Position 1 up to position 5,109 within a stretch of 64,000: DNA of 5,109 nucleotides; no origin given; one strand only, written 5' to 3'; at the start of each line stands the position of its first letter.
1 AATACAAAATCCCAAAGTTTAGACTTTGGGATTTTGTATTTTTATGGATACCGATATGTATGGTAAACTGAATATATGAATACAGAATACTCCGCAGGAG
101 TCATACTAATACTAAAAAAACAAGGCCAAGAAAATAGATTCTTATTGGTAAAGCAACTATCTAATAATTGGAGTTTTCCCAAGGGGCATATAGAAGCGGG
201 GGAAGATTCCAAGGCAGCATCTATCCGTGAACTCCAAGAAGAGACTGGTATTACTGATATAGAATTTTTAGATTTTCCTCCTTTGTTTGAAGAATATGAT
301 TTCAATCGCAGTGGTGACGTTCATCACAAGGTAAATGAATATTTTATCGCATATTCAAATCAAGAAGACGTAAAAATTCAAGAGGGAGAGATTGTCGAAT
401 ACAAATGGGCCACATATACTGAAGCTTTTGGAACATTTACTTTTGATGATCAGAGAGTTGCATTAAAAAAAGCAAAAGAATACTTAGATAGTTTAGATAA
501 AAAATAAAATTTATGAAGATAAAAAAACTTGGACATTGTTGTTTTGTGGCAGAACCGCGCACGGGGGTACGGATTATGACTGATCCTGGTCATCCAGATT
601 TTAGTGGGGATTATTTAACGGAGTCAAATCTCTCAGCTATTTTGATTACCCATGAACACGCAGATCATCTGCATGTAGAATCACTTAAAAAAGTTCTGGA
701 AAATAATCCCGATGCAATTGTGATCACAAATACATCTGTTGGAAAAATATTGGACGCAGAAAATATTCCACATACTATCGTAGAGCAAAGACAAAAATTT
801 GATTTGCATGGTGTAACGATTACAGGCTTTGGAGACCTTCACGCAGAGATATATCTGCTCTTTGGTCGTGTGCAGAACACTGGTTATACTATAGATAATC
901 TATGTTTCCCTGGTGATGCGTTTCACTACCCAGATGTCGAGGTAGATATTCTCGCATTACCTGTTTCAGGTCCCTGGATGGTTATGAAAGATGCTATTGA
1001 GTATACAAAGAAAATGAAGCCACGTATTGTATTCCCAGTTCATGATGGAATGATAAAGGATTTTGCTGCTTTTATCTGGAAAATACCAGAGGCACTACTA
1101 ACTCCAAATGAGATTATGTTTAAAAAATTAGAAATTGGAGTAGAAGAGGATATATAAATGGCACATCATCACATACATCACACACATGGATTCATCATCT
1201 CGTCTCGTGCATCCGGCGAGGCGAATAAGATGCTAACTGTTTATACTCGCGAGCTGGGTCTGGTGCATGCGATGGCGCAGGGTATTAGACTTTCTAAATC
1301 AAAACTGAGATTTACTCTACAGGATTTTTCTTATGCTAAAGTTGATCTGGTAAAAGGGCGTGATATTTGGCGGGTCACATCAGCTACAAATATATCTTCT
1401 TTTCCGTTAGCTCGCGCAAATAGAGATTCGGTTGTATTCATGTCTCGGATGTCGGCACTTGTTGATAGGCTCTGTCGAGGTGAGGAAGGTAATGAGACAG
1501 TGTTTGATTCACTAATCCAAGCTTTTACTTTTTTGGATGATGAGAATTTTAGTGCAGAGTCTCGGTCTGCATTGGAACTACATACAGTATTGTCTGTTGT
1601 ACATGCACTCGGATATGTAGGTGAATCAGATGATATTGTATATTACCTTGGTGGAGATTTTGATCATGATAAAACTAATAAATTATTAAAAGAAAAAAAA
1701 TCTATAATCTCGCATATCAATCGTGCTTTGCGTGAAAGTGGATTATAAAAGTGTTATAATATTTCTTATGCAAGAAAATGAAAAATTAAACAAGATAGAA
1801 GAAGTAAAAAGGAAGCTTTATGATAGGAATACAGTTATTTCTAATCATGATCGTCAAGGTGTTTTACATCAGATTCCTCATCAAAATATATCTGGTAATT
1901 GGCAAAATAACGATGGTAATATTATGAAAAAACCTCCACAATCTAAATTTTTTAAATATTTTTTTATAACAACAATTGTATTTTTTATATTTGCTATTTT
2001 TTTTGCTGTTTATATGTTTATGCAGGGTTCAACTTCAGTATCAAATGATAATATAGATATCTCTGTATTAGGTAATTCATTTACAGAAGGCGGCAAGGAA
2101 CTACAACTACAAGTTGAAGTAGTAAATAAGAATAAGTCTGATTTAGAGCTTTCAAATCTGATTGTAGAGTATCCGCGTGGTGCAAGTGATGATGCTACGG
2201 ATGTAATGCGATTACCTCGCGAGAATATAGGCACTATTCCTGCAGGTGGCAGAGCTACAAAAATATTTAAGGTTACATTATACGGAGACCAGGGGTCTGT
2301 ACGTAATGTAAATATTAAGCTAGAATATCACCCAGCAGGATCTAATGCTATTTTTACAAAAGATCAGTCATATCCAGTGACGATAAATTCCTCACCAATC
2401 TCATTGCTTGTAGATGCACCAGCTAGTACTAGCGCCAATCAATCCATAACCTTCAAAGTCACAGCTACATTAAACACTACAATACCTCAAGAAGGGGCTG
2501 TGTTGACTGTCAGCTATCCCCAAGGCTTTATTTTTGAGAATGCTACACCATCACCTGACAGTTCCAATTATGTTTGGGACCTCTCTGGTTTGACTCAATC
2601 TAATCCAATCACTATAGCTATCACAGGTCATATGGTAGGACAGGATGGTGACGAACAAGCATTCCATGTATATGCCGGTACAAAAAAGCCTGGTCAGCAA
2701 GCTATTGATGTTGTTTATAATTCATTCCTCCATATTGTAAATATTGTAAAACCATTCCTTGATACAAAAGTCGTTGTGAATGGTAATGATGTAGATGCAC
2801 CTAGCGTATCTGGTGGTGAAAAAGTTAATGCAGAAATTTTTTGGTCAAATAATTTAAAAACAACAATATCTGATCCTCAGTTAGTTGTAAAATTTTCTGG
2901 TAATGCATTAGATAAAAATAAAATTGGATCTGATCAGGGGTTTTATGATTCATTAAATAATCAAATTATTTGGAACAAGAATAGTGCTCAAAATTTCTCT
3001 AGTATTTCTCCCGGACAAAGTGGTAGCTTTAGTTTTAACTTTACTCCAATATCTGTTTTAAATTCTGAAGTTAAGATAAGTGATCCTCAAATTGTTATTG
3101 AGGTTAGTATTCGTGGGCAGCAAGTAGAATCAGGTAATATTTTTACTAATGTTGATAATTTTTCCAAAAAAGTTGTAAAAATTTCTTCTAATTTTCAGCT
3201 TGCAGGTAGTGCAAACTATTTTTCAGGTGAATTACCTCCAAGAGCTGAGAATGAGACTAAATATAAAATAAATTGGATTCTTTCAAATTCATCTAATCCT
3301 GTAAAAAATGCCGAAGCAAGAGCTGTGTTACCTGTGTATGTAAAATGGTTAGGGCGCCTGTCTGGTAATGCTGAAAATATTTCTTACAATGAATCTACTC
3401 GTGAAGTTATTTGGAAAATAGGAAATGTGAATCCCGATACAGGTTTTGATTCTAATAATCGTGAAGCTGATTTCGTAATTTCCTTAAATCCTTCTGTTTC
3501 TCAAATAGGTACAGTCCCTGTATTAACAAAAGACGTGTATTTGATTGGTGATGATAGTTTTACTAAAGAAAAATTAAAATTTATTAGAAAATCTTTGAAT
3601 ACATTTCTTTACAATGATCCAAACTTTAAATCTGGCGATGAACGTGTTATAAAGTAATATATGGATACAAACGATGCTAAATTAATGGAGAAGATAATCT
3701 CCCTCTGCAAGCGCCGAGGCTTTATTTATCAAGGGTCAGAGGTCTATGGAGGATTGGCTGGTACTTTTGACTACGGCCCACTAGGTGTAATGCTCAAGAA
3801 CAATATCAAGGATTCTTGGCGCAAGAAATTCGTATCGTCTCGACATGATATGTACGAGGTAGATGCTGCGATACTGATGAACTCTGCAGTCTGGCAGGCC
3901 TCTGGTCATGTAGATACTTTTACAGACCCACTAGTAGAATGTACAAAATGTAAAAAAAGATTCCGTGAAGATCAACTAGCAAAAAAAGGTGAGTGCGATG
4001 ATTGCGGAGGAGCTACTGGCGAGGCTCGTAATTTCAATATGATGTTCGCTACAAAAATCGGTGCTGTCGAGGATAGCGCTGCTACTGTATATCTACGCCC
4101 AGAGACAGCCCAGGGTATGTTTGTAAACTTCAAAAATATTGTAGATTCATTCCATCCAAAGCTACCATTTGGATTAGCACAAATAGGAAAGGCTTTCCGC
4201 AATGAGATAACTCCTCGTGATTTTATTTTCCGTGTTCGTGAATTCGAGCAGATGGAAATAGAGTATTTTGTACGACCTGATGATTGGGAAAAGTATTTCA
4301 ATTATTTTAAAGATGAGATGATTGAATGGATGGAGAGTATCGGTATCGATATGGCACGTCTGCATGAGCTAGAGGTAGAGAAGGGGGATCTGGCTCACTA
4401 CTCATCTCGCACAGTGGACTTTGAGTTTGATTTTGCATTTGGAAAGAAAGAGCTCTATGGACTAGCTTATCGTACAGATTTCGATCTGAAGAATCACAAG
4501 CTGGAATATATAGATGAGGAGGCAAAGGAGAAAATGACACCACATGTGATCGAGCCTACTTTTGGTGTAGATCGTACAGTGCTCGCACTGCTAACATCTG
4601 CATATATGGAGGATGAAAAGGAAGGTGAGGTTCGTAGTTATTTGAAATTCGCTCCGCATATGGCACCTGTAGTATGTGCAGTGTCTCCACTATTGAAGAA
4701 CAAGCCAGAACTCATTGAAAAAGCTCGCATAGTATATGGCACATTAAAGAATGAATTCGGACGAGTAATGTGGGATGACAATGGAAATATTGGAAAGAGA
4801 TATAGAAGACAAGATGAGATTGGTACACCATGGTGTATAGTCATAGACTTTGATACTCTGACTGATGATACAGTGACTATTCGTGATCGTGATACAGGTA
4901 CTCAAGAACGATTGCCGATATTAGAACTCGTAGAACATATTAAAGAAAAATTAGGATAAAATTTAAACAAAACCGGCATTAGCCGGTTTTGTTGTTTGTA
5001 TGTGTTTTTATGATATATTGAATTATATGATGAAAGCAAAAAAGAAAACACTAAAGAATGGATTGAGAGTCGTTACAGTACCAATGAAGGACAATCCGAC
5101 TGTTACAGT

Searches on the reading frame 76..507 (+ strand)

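Call 18: search_protein_families(library=pfam, proteins=[window:76-507:+], max_evalue=0.0001)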
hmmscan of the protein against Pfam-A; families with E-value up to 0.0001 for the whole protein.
window:76-507:+ (143 aa): 1 family
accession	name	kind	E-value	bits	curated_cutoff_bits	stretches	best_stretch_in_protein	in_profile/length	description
PF00293.34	NUDIX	-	9.2e-20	71.5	21.1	1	6-121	5-123/134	NUDIX domain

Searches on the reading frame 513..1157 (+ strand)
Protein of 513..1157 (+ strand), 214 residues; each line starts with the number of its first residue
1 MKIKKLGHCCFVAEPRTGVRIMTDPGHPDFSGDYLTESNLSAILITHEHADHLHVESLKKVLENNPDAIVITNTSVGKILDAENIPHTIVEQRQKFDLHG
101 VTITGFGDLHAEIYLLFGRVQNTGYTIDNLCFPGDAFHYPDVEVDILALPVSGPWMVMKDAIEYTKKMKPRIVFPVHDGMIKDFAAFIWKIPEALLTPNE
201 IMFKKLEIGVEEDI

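Call 18: search_protein_families(library=pfam, proteins=[window:513-1157:+], max_evalue=0.0001)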
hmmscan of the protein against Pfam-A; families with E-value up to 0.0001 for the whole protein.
window:513-1157:+ (214 aa): 3 families
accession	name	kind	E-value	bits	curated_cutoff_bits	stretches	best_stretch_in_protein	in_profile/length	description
PF13483.12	Lactamase_B_3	-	2.1e-23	83.5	24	1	2-177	1-160/160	Beta-lactamase superfamily domain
PF12706.13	Lactamase_B_2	-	4.2e-09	36.7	27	1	21-177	3-199/200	Beta-lactamase superfamily domain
PF00753.33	Lactamase_B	-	1.6e-06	28.7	22.7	0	12-53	10-57/196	Metallo-beta-lactamase superfamily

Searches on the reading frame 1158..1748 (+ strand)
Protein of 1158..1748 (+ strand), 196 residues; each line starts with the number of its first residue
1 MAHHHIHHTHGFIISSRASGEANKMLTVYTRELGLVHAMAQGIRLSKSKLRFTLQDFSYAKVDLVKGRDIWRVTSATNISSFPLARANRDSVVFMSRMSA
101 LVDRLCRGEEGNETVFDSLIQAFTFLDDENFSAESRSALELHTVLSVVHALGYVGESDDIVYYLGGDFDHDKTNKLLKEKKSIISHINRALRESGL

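Call 18: search_protein_families(library=pfam, proteins=[window:1158-1748:+], max_evalue=0.0001)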
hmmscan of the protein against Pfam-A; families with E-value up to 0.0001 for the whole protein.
window:1158-1748:+ (196 aa): 1 family
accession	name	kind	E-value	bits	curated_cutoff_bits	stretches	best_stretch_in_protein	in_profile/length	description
PF11967.14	RecO_N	-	2.1e-15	56.9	27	1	7-82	4-80/80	Recombination protein O N terminal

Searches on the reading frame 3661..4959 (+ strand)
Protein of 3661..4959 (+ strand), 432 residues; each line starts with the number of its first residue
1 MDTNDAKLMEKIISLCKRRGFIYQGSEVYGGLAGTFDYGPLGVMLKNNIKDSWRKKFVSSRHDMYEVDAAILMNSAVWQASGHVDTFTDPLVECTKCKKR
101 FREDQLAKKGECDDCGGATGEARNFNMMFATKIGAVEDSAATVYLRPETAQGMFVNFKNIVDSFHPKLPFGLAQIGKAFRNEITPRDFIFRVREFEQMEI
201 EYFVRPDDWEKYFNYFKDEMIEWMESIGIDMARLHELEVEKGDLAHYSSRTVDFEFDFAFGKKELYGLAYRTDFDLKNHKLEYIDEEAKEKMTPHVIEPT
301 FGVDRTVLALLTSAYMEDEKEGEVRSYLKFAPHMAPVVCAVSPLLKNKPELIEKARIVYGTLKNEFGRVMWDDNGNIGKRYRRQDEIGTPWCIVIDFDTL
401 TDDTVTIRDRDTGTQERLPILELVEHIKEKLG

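Call 18: search_protein_families(library=pfam, proteins=[window:3661-4959:+], max_evalue=0.0001)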
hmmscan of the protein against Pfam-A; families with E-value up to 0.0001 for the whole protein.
window:3661-4959:+ (432 aa): 2 families
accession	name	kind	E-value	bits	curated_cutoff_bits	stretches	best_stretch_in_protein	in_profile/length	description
PF03129.25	HGTP_anticodon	-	3.2e-21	75.7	21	1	339-430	2-94/94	Anticodon binding domain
PF00587.30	tRNA-synt_2b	-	1e-15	58.7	29.3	1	140-312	8-177/179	tRNA synthetase class II core domain (G, H, P, S and T)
